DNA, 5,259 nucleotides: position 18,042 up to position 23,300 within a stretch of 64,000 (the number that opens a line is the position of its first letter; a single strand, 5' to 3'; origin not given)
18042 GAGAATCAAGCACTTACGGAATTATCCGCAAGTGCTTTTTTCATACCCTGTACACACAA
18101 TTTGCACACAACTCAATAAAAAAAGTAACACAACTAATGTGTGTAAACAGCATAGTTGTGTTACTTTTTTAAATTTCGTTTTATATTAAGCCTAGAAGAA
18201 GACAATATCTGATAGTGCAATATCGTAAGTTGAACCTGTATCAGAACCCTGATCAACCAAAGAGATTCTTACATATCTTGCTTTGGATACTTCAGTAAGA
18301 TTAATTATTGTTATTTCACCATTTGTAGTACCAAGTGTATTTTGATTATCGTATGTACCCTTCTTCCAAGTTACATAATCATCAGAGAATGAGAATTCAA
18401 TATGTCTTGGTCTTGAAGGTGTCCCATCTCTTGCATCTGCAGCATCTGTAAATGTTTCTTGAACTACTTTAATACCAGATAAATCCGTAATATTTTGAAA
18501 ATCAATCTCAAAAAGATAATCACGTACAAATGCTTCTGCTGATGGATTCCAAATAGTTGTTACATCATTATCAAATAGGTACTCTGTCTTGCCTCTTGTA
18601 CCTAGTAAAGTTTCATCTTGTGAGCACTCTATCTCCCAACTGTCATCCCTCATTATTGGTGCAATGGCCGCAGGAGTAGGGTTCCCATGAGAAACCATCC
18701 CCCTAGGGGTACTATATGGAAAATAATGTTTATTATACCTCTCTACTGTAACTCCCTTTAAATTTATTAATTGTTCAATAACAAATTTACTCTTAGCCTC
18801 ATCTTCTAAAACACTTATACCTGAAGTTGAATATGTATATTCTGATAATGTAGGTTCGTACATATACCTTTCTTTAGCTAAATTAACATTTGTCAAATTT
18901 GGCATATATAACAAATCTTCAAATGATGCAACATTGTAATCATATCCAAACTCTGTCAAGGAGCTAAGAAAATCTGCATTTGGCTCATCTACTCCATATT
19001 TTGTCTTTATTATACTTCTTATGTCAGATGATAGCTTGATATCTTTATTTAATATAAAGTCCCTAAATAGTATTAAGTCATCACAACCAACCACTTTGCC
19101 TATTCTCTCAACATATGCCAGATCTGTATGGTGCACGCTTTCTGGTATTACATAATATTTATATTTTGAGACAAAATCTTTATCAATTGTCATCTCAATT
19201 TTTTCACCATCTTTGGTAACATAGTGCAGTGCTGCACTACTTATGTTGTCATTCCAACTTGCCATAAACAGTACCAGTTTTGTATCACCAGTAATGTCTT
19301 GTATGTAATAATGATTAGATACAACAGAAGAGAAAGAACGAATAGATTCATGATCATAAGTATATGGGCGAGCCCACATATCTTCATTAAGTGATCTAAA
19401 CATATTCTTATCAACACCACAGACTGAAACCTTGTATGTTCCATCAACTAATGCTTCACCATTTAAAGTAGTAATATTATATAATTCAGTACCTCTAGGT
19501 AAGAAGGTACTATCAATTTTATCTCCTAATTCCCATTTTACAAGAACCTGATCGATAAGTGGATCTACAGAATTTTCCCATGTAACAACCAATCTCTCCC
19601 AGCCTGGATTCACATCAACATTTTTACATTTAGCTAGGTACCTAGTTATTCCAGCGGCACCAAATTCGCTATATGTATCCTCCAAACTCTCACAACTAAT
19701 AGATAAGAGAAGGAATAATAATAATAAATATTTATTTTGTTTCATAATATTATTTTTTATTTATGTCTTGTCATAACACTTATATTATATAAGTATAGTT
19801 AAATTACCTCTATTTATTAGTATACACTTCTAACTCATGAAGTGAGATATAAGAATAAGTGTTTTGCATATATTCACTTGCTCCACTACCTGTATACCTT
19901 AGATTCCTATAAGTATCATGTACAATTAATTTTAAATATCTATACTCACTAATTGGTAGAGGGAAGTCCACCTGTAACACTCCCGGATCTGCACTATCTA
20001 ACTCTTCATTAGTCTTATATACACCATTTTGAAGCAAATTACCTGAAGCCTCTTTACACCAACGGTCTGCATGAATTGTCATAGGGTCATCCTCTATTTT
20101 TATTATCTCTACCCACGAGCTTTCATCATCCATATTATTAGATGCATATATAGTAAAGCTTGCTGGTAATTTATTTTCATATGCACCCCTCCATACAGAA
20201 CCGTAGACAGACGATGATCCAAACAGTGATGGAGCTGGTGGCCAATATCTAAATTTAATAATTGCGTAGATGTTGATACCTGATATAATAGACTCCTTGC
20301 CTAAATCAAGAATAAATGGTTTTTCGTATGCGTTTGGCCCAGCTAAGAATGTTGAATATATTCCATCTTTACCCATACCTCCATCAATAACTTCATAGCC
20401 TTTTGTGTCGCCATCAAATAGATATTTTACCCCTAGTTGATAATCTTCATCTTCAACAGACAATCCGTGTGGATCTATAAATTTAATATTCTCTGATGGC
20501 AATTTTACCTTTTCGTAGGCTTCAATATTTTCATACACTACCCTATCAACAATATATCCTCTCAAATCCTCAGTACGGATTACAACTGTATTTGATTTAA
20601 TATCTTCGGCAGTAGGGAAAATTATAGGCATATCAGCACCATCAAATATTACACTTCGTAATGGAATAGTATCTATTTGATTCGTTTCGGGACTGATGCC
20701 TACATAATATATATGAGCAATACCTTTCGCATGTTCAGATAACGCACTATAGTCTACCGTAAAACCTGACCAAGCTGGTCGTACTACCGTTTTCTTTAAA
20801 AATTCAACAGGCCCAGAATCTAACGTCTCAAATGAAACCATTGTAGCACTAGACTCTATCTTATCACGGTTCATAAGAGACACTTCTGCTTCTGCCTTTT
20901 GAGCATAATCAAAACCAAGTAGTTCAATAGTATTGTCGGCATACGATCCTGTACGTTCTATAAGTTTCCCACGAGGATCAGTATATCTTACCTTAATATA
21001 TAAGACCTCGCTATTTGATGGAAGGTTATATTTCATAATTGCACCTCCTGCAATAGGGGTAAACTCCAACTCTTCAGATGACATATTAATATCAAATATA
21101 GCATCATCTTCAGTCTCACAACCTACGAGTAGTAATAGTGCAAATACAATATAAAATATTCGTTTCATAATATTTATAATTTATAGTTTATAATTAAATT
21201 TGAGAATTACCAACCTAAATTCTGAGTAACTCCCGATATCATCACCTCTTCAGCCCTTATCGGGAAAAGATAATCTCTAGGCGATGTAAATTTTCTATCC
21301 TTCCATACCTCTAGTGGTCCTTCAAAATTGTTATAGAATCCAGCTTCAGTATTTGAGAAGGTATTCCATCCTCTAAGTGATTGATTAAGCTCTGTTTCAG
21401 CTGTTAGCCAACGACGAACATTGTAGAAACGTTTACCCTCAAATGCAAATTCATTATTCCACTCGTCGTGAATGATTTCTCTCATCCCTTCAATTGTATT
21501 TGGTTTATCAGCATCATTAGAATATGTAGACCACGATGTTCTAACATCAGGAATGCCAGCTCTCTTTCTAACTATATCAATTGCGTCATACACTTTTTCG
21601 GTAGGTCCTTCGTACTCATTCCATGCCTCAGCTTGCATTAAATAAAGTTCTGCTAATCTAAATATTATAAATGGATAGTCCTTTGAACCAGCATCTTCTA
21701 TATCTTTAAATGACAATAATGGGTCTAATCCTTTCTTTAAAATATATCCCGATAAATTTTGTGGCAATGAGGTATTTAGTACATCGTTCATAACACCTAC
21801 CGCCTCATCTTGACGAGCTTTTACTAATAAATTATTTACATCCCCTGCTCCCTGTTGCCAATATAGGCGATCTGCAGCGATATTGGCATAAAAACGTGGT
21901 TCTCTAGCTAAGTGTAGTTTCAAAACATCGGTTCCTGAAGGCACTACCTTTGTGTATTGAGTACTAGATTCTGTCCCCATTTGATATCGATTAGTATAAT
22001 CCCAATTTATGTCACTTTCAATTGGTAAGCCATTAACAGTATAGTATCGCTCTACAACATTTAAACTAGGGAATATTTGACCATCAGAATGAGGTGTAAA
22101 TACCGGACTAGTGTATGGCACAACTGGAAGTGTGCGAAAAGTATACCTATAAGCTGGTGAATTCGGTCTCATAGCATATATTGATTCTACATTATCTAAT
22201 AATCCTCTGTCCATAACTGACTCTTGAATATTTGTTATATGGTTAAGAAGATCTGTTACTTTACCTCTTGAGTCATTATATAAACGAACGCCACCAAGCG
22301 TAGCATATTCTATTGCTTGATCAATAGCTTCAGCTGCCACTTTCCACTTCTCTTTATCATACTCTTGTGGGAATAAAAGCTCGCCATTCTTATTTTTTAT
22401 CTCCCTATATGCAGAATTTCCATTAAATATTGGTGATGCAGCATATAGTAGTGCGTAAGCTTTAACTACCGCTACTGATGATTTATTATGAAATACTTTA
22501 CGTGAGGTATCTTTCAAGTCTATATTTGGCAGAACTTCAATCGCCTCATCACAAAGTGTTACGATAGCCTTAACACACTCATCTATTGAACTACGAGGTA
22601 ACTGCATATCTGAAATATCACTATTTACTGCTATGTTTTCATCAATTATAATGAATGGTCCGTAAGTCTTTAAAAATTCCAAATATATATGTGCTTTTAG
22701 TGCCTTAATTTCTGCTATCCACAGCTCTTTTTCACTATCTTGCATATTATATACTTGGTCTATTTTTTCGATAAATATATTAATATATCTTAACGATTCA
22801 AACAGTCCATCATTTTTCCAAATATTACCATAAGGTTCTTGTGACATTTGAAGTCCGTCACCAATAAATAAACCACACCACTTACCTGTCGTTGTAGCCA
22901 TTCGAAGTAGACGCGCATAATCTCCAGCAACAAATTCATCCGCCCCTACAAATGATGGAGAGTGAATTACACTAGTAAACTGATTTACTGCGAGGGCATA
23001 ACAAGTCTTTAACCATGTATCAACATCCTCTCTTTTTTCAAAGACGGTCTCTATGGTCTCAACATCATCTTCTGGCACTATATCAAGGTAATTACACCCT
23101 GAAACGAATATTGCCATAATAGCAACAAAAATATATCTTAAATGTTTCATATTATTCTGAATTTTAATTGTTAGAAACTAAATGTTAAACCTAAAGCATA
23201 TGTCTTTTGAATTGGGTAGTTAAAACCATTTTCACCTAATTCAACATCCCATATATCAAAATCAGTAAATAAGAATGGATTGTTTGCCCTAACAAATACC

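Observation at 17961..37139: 19-kb tRNA(CAT)-integrated mobilizable element carrying a complete SusC/SusD locus as cargo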

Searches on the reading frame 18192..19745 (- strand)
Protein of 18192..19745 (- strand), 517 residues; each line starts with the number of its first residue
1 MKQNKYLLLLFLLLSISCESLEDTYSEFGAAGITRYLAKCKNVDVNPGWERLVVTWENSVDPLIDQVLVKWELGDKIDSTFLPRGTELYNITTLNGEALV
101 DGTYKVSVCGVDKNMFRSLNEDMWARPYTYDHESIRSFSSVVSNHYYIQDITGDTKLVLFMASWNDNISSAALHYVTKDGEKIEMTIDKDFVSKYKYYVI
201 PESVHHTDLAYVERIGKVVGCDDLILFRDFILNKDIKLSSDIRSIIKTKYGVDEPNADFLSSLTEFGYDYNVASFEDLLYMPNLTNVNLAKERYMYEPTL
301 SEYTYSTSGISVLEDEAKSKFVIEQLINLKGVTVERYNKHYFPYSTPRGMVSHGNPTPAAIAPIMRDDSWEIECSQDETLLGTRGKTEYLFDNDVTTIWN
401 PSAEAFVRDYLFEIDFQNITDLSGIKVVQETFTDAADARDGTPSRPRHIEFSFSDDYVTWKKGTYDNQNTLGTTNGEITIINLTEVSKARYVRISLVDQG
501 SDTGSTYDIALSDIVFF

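Call 7: search_protein_families(library=pfam, proteins=[window:18192-19745:-], max_evalue=0.01)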
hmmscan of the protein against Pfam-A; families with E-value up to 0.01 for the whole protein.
window:18192-19745:- (517 aa): 2 families
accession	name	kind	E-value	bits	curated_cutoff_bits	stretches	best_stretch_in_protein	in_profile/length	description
PF16389.11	DUF4998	-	5.4e-13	49.4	29.1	1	18-190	1-168/199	Domain of unknown function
PF00754.31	F5_F8_type_C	-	4.2e-08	33.8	28.2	1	382-501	9-117/127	F5/8 type C domain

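Call 59: search_protein_families(library=ncbifam, proteins=[window:18192-19745:-], max_evalue=0.001)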
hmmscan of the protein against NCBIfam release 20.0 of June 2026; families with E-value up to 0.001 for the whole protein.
window:18192-19745:- (517 aa): 0 families

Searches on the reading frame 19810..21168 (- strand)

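Call 7: search_protein_families(library=pfam, proteins=[window:19810-21168:-], max_evalue=0.01)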
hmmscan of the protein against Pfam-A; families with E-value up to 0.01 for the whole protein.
window:19810-21168:- (452 aa): 2 families
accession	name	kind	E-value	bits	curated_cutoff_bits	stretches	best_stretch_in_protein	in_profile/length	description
PF16323.11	DUF4959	-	4.9e-14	53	32.9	1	32-114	23-105/106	Domain of unknown function (DUF4959)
PF16391.11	DUF5000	-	0.00082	20.1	25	1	285-426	24-132/141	Domain of unknown function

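Call 59: search_protein_families(library=ncbifam, proteins=[window:19810-21168:-], max_evalue=0.001)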
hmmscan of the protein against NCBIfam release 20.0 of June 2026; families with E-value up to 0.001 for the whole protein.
window:19810-21168:- (452 aa): 0 families

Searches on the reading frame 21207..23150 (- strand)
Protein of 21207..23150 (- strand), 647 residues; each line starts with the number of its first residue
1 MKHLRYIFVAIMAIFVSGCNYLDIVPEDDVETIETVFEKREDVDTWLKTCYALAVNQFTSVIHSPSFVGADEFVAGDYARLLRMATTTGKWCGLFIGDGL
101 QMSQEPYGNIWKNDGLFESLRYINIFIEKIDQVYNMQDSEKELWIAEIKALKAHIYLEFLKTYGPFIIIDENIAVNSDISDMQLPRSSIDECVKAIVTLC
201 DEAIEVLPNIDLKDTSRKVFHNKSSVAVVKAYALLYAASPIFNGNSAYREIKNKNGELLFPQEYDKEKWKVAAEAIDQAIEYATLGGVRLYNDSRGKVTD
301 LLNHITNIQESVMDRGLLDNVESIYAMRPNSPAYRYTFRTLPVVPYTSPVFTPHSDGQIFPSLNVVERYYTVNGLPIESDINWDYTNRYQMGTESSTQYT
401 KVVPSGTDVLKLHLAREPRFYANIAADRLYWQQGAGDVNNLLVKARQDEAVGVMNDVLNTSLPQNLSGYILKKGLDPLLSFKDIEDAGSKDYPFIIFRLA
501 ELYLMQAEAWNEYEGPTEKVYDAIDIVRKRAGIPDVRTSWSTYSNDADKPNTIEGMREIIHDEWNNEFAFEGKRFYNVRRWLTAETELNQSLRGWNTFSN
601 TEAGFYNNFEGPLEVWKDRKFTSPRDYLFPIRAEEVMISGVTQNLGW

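Call 7: search_protein_families(library=pfam, proteins=[window:21207-23150:-], max_evalue=0.01)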
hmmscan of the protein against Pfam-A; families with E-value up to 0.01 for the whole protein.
window:21207-23150:- (647 aa): 2 families
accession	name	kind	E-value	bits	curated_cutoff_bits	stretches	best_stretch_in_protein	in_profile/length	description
PF07980.17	SusD_RagB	-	3.4e-44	152.1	23.1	1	358-647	42-297/297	SusD family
PF14322.12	SusD-like_3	-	3.4e-08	34.4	27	1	21-213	2-171/191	Starch-binding associating with outer membrane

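Call 11: find_encoding_contigs(protein=window:21207-23150:-, flank=10000, max_places=10)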
Protein window:21207-23150:- (647 aa): no gene with exactly this product is on record in the collection.

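Call 14: find_homologous_proteins(query=window:21207-23150:-, max_evalue=1e-30)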
Query window:21207-23150:- (647 aa): 1533 proteins with E <= 1e-30 among 8000 candidates; the best 120 are listed.
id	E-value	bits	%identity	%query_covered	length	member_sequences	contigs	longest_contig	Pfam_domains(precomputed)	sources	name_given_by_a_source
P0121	0.0e+0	1496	100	100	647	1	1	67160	PF14322.13,PF07980.18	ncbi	-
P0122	4.7e-222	757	55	100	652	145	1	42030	PF14322.13,PF07980.18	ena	-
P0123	8.7e-221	753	53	100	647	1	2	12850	PF14322.13,PF07980.18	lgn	-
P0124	4.2e-215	734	52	100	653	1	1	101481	PF14322.13,PF07980.18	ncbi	ncbi:MAG: RagB/SusD family nutrient uptake outer membrane protein [Marinifilaceae bacterium]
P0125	4.0e-214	731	52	100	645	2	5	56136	PF14322.13,PF07980.18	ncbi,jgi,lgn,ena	jgi:putative outer membrane protein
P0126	1.0e-213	730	52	100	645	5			PF14322.13,PF07980.18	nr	nr:RagB/SusD family nutrient uptake outer membrane protein [Butyricimonas synergistica]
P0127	8.4e-213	727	53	100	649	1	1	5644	PF14322.13,PF07980.18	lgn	-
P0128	8.6e-213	727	52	100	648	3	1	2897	PF14322.13,PF07980.18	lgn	-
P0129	2.4e-212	725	53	100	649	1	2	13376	PF14322.13,PF07980.18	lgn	-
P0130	2.7e-212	725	53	100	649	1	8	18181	PF14322.13,PF07980.18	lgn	-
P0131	2.7e-212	725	53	100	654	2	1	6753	PF14322.13,PF07980.18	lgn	-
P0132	2.9e-212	725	53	100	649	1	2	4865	PF14322.13,PF07980.18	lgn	-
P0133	5.3e-212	724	52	99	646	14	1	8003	PF14322.13,PF07980.18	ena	-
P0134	3.5e-211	721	51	100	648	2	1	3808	PF14322.13,PF07980.18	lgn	-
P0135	1.6e-210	719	53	100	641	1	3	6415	PF14322.13,PF07980.18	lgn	-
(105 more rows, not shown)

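Call 38: find_encoding_contigs(protein=P0122, flank=10000, max_places=2)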
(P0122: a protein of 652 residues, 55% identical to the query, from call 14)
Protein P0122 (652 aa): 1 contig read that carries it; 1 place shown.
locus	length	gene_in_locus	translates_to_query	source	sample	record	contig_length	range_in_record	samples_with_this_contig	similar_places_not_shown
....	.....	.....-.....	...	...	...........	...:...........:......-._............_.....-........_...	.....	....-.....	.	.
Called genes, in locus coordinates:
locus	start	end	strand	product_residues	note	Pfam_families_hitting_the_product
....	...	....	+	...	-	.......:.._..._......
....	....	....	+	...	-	-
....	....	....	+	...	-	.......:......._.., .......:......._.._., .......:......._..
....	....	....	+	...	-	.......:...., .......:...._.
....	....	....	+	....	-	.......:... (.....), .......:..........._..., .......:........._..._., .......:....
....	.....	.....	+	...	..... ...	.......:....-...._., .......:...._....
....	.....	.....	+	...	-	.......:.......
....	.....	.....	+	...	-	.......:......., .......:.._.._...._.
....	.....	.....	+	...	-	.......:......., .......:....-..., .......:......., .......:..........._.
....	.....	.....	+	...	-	-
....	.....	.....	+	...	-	-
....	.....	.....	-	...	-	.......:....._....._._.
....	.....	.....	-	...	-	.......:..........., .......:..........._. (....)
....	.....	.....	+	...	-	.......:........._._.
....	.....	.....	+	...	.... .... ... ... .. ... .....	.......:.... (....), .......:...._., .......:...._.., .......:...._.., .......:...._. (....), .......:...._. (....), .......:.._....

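Call 39: find_encoding_contigs(protein=P0124, flank=10000, max_places=2)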
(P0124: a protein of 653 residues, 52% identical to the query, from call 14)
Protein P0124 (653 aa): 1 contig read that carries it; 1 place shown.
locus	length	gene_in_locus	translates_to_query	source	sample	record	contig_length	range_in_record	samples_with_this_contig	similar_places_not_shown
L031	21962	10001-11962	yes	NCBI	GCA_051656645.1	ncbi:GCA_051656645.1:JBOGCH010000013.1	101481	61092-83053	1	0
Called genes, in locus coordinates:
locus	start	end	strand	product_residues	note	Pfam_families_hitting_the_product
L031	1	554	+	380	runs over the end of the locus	-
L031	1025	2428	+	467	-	-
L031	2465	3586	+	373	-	PF01891:CbiM, PF13190:PDGLE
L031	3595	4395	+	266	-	PF02361:CbiQ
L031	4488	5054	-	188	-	PF08281:Sigma70_r4_2 (weak)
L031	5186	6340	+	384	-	PF04773:FecR, PF16344:FecR_C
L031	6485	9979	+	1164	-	PF07660:STN (faint), PF13620:CarboxypepD_reg (faint), PF13715:CarbopepD_reg_2, PF07715:Plug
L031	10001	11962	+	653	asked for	PF14322:SusD-like_3, PF07980:SusD_RagB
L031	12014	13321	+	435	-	PF16323:DUF4959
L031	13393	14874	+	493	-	PF16389:DUF4998, PF00754:F5_F8_type_C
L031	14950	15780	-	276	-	PF02463:SMC_N (weak), PF00005:ABC_tran, PF13304:AAA_21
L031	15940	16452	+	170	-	-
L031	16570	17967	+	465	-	PF00890:FAD_binding_2 (weak), PF01134:GIDA (weak), PF01266:DAO (faint), PF07992:Pyr_redox_2, PF12831:FAD_oxidored (faint), PF13738:Pyr_redox_3, PF00070:Pyr_redox, PF02852:Pyr_redox_dim, +2 more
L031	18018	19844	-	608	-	PF05048:NosD (faint), PF23763:Beta-barrel_GLAA-B_I, PF23764:Beta-barrel_GLAA-B_II, PF13229:Beta_helix (weak)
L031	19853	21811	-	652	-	PF02838:Glyco_hydro_20b, PF00728:Glyco_hydro_20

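Call 59: search_protein_families(library=ncbifam, proteins=[window:21207-23150:-], max_evalue=0.001)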
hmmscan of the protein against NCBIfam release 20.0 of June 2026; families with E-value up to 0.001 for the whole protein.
window:21207-23150:- (647 aa): 2 families
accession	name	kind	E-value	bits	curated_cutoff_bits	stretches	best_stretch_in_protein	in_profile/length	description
NF033072.0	NanU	exception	3.3e-10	39.7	425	1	114-253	104-243/521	SusD family outer membrane lipoprotein NanU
NF033071.0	SusD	exception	2.5e-06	26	725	1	490-581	435-510/558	starch-binding outer membrane lipoprotein SusD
